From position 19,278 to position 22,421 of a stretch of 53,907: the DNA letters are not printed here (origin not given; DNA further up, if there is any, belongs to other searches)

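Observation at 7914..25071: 17-kb supercluster linking the Soe-like enzyme to its cofactor pathway, a cysteine dioxygenase and two anion permeases: possible cysteine -> sulfite -> sulfate module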

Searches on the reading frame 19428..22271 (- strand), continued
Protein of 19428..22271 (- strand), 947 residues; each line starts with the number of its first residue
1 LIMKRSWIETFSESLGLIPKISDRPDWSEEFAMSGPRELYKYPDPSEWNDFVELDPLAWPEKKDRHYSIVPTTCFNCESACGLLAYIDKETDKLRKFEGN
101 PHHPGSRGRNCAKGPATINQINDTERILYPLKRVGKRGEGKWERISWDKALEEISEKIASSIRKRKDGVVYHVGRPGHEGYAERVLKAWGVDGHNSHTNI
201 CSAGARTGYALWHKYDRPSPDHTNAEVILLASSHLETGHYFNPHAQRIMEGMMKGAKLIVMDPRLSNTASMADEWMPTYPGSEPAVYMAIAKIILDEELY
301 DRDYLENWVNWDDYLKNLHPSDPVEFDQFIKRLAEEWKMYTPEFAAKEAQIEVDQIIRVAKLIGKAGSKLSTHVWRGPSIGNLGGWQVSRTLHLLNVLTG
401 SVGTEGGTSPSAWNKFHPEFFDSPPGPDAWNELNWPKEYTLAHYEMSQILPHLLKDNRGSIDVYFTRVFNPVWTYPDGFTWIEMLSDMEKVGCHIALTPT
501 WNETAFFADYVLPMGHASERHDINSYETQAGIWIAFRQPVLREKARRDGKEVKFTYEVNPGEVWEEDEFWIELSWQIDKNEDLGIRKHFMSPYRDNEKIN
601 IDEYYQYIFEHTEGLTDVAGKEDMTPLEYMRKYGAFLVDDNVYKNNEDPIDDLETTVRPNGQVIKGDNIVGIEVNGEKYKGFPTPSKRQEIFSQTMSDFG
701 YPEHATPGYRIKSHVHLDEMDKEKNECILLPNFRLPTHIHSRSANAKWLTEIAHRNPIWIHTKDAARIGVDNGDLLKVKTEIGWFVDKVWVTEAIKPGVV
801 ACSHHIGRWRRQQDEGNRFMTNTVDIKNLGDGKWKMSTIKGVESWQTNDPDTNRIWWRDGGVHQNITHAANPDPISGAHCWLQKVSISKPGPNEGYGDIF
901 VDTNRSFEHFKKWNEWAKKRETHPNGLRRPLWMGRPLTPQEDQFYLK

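Call 63: search_dna_similar(query=window:19428-22271:-, collection=plasmids, mode=protein, max_evalue=1e-30, max_rows=30)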
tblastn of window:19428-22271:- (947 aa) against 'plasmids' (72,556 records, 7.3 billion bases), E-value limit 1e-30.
Records with a match: 49; places in all: 49; records where one place covers at least 80% of the query: 9.
Best place of each record, by identity: <60% 49.
By first word of the organism name: Escherichia 30; Salmonella 5; Natrinema 3; Rhodococcus 2; Caballeronia 2; Thermomicrobium 1; Halomarina 1; Halomicrococcus 1; Sulfurovum 1; Azoarcus 1; and 2 more.
By predicted mobility (MOB-suite, as given by PLSDB): mobilizable 32; non-mobilizable 15; conjugative 2.
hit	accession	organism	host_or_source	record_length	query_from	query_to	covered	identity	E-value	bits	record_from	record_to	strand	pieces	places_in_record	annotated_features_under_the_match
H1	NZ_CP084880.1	Natrinema halophilum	pure culture,salt mine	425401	6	946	99%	53.6%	0e+0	1104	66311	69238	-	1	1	molybdopterin-dependent oxidoreductase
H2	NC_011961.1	Thermomicrobium roseum DSM 5159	-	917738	39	946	96%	54.4%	0e+0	1065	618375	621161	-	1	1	molybdopterin-dependent oxidoreductase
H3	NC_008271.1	Rhodococcus jostii RHA1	-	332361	32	944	96%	53.4%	0e+0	1040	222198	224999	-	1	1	molybdopterin-dependent oxidoreductase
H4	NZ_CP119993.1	Halomarina sp. PSR21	cell culture,saline soil from Tarim ...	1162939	6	939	99%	51.9%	0e+0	1083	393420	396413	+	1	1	record has no annotation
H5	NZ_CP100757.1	Natrinema gelatinilyticum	marine sediment,sediment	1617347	6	939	99%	51.3%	0e+0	1067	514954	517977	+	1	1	record has no annotation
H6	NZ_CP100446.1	Natrinema caseinilyticum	marine sediment,sediment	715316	6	939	99%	51.3%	0e+0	1067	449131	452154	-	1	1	molybdopterin-dependent oxidoreductase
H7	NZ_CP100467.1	Halomicrococcus gelatinilyticus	cell culture,sediment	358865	6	939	99%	50.2%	0e+0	1063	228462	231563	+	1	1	molybdopterin-dependent oxidoreductase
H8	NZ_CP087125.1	Sulfurovum mangrovi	Mangrove sediment,mangrove sediment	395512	39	945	96%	37.1%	1e-99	628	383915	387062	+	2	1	none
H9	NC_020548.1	Azoarcus sp. KH32C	-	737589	36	923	94%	29.8%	8e-113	390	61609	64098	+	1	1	molybdopterin-dependent oxidoreductase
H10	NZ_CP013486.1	Vibrio alginolyticus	seawater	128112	70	816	79%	26.0%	1e-31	142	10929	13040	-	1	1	DMSO/selenate family reductase complex A subunit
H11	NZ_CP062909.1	Escherichia coli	Sus scrofa domesticus,feces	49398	60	797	78%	26.0%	9e-43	177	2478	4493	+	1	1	phsA: thiosulfate reductase PhsA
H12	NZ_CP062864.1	Escherichia coli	Sus scrofa domesticus,feces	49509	60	797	78%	26.0%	9e-43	177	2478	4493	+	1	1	phsA: thiosulfate reductase PhsA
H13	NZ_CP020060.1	Escherichia coli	-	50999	60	797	78%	26.0%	9e-43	177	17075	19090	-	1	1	phsA: thiosulfate reductase PhsA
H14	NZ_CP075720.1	Escherichia coli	Sus scrofa,water sample,wastewater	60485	60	797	78%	26.0%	9e-43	177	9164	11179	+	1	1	phsA: thiosulfate reductase PhsA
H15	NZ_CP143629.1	Escherichia coli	swine,Fece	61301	60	797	78%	26.0%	9e-43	177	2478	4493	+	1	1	phsA: thiosulfate reductase PhsA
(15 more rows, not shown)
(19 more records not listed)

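Call 64: get_annotated_region(hit=H9, flank=7000)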
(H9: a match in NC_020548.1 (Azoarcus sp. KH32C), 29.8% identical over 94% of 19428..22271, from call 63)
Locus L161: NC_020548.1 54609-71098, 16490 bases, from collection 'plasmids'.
description: Azoarcus sp. KH32C plasmid pAZKH, complete sequence
organism: Azoarcus sp. KH32C (NCBI taxid 748247)
taxonomy: Bacteria; Pseudomonadota; Betaproteobacteria; Rhodocyclales; Zoogloeaceae; Azoarcus; Azoarcus sp. KH32C
host: -; source: -; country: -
typing (MOB-suite, as given by PLSDB): mobilizable; replicon rep_cluster_432; relaxase MOBP
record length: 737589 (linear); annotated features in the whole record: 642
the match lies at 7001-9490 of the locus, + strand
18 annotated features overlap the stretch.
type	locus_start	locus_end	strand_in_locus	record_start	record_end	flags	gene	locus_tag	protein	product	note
CDS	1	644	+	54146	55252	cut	arsB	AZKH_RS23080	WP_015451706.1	ACR3 family arsenite efflux transporter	-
CDS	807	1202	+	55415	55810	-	-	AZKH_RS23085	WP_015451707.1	hypothetical protein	-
CDS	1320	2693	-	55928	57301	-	-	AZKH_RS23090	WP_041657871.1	sigma-54 dependent transcriptional regulator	GO:0006355 - regulation of DNA-templated transcription [Evidence IEA]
CDS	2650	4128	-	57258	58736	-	-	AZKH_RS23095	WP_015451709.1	sensor histidine kinase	-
CDS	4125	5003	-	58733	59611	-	-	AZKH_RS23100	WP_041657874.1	PhnD/SsuA/transferrin family substrate-binding protein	-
CDS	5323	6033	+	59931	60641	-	-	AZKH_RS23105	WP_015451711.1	4Fe-4S dicluster domain-containing protein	-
CDS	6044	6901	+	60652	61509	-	nrfD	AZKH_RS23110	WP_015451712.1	NrfD/PsrC family molybdoenzyme membrane anchor subunit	-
CDS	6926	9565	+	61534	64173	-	-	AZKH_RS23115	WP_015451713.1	molybdopterin-dependent oxidoreductase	-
CDS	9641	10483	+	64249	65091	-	-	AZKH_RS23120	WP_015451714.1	molecular chaperone TorD family protein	-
CDS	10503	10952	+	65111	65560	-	-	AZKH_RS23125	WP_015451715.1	hypothetical protein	-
CDS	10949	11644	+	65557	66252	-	-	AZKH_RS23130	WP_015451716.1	hypothetical protein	-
CDS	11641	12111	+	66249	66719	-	-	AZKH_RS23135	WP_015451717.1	hypothetical protein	-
CDS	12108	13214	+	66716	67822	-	-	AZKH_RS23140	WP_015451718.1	4Fe-4S dicluster domain-containing protein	-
CDS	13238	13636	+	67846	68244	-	-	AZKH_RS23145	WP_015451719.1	hypothetical protein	-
CDS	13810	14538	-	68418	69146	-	-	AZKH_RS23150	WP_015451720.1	alpha/beta fold hydrolase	-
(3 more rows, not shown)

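Call 65: get_annotated_region(hit=H3, flank=7000)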
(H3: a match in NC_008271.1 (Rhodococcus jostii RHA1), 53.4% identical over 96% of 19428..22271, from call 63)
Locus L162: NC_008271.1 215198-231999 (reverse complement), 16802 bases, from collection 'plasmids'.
description: Rhodococcus jostii RHA1 plasmid pRHL3, complete sequence
organism: Rhodococcus jostii RHA1 (NCBI taxid 101510)
taxonomy: Bacteria; Actinomycetota; Actinomycetes; Mycobacteriales; Nocardiaceae; Rhodococcus; Rhodococcus jostii; Rhodococcus jostii RHA1
host: -; source: -; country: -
typing (MOB-suite, as given by PLSDB): mobilizable; replicon rep_cluster_313; relaxase MOBP
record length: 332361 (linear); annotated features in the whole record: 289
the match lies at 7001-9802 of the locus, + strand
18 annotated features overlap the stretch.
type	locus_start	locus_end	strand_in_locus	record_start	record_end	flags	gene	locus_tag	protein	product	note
CDS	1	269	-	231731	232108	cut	trxA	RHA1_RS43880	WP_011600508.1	thioredoxin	-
CDS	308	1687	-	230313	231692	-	-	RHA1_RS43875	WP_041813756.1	MBL fold metallo-hydrolase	-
CDS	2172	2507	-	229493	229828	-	-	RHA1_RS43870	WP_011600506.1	metalloregulator ArsR/SmtB family transcription factor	GO:0006355 - regulation of DNA-templated transcription [Evidence IEA]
CDS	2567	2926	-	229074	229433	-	-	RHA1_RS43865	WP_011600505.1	DUF202 domain-containing protein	-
CDS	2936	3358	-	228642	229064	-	-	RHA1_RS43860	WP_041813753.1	DUF202 domain-containing protein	-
CDS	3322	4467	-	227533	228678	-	-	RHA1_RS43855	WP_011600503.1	MBL fold metallo-hydrolase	-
CDS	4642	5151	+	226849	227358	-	-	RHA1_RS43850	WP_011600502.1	DsrE/DsrF/DrsH-like family protein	-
CDS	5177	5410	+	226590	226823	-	-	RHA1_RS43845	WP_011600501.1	sulfurtransferase TusA family protein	-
CDS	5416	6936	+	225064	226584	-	-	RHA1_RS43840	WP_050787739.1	4Fe-4S dicluster domain-containing protein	-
CDS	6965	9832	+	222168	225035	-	-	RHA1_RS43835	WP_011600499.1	molybdopterin-dependent oxidoreductase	-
CDS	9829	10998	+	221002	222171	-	-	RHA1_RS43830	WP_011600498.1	Mrp/NBP35 family ATP-binding protein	-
CDS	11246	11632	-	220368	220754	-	-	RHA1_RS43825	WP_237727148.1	FHA domain-containing protein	-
CDS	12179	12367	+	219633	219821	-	-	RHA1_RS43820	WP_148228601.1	hypothetical protein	-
CDS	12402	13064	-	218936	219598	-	-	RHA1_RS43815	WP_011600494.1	metalloregulator ArsR/SmtB family transcription factor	GO:0006355 - regulation of DNA-templated transcription [Evidence IEA]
CDS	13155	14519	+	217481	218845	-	-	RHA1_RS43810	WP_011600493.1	MBL fold metallo-hydrolase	-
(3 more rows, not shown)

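Call 66: get_annotated_region(hit=H2, flank=7000)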
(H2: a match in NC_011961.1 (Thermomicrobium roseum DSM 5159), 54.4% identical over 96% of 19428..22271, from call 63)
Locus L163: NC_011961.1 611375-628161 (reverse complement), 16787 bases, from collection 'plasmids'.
description: Thermomicrobium roseum DSM 5159 plasmid unnamed, complete sequence
organism: Thermomicrobium roseum DSM 5159 (NCBI taxid 309801)
taxonomy: Bacteria; Thermomicrobiota; Thermomicrobia; Thermomicrobiales; Thermomicrobiaceae; Thermomicrobium; Thermomicrobium roseum; Thermomicrobium roseum DSM 5159
host: -; source: -; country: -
typing (MOB-suite, as given by PLSDB): non-mobilizable
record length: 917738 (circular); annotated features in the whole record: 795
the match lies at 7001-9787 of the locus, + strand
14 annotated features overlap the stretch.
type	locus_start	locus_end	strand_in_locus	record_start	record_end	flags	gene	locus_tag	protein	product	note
CDS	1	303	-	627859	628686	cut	-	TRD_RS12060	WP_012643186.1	ABC transporter ATP-binding protein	-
CDS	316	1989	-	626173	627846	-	-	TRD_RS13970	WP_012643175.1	leucine/isoleucine/valine transporter permease subunit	-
CDS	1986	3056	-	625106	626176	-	-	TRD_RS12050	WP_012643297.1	branched-chain amino acid ABC transporter permease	-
CDS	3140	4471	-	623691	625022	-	-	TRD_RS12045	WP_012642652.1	branched-chain amino acid ABC transporter substrate-binding protein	GO:0015803 - branched-chain amino acid transport [Evidence IEA]; GO:0055085 - transmembrane transport [Evidence IEA]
CDS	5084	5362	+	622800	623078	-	-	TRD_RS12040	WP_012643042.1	metal-sensitive transcriptional regulator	-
CDS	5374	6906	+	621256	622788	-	-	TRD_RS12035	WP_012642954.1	4Fe-4S dicluster domain-containing protein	-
CDS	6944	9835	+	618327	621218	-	-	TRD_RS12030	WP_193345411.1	molybdopterin-dependent oxidoreductase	-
CDS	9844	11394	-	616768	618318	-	-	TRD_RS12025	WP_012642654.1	glycosyltransferase family 39 protein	-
CDS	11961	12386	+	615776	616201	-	-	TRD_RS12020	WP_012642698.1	archease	-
CDS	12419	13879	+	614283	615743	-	-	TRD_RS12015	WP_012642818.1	RtcB family protein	GO:0006396 - RNA processing [Evidence IEA]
CDS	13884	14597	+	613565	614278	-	-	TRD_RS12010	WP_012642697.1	HAD family hydrolase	-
CDS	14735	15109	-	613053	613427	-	-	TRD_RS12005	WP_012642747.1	hypothetical protein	-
CDS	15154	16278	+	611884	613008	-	-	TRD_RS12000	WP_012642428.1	quinone-dependent dihydroorotate dehydrogenase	GO:0006222 - UMP biosynthetic process [Evidence IEA]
CDS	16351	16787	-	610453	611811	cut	-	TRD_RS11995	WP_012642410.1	MFS transporter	GO:0055085 - transmembrane transport [Evidence IEA]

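Call 77: search_protein_families(library=pfam, proteins=[L031:7452-8180:+, L031:15530-16165:+, L031:16323-16868:+, L031:16936-17547:+, L031:5643-6389:-, L031:6507-7265:-, L040:964-1620:+, L040:6894-7640:-, L001:12969-16130:+, L001:16141-17406:+])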
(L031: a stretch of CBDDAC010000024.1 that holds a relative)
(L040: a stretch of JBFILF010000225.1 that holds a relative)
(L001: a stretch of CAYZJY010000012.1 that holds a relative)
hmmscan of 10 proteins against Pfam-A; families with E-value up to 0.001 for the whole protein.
L031:7452-8180:+ (242 aa): 1 family
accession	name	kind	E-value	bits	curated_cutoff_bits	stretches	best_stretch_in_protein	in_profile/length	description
PF00814.31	TsaD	-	1.9e-20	74.2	24.8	1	52-145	31-128/264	tRNA N6-adenosine threonylcarbamoyltransferase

L031:15530-16165:+ (211 aa): 1 family
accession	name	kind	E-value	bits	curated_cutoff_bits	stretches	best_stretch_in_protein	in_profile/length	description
PF02622.21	DUF179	-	1.2e-30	107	27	1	40-189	2-157/157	AlgH-like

L031:16323-16868:+ (181 aa): 0 families

L031:16936-17547:+ (203 aa): 1 family
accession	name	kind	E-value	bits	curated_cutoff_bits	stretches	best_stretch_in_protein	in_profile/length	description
PF01475.25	FUR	-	6.4e-25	88.1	23.1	1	63-182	2-120/121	Ferric uptake regulator family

L031:5643-6389:- (248 aa): 2 families
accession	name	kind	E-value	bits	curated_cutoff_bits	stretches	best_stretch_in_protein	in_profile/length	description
PF12850.12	Metallophos_2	-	1.5e-16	61.2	27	1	3-208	2-149/154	Calcineurin-like phosphoesterase superfamily domain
PF00149.33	Metallophos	-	2.7e-14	54.5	21.5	1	3-161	2-121/191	Calcineurin-like phosphoesterase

L031:6507-7265:- (252 aa): 3 families
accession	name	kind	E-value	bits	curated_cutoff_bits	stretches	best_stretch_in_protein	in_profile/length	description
PF12850.12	Metallophos_2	-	1.2e-16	61.6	27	1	1-212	1-150/154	Calcineurin-like phosphoesterase superfamily domain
PF00149.33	Metallophos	-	3.2e-14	54.2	21.5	1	1-163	1-191/191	Calcineurin-like phosphoesterase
PF06874.16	FBPase_2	-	0.00029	19.7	27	0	23-64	179-221/639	Firmicute fructose-1,6-bisphosphatase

L040:964-1620:+ (218 aa): 0 families

L040:6894-7640:- (248 aa): 1 family
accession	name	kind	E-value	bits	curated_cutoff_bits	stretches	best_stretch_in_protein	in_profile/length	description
PF04972.22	BON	-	1.5e-08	35.2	27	1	200-247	21-68/69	BON domain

L001:12969-16130:+ (1053 aa): 4 families
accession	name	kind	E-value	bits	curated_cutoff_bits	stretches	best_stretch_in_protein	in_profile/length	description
PF13715.12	CarbopepD_reg_2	-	2.1e-18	66.5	32.2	1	21-103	1-88/88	CarboxypepD_reg-like domain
PF07715.20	Plug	-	4.5e-16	59.7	23.9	1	115-234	5-107/107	TonB-dependent Receptor Plug Domain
PF13620.12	CarboxypepD_reg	-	8.7e-13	48.9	32.3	1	20-78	1-63/82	Carboxypeptidase regulatory-like domain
PF15976.11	CooC_C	-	0.00036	20.9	29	0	19-69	17-65/93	CS1-pili formation C-terminal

L001:16141-17406:+ (421 aa): 1 family
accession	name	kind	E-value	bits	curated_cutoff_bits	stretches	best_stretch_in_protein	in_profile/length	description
PF07980.17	SusD_RagB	-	7.9e-05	22.9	23.1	1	323-408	166-258/297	SusD family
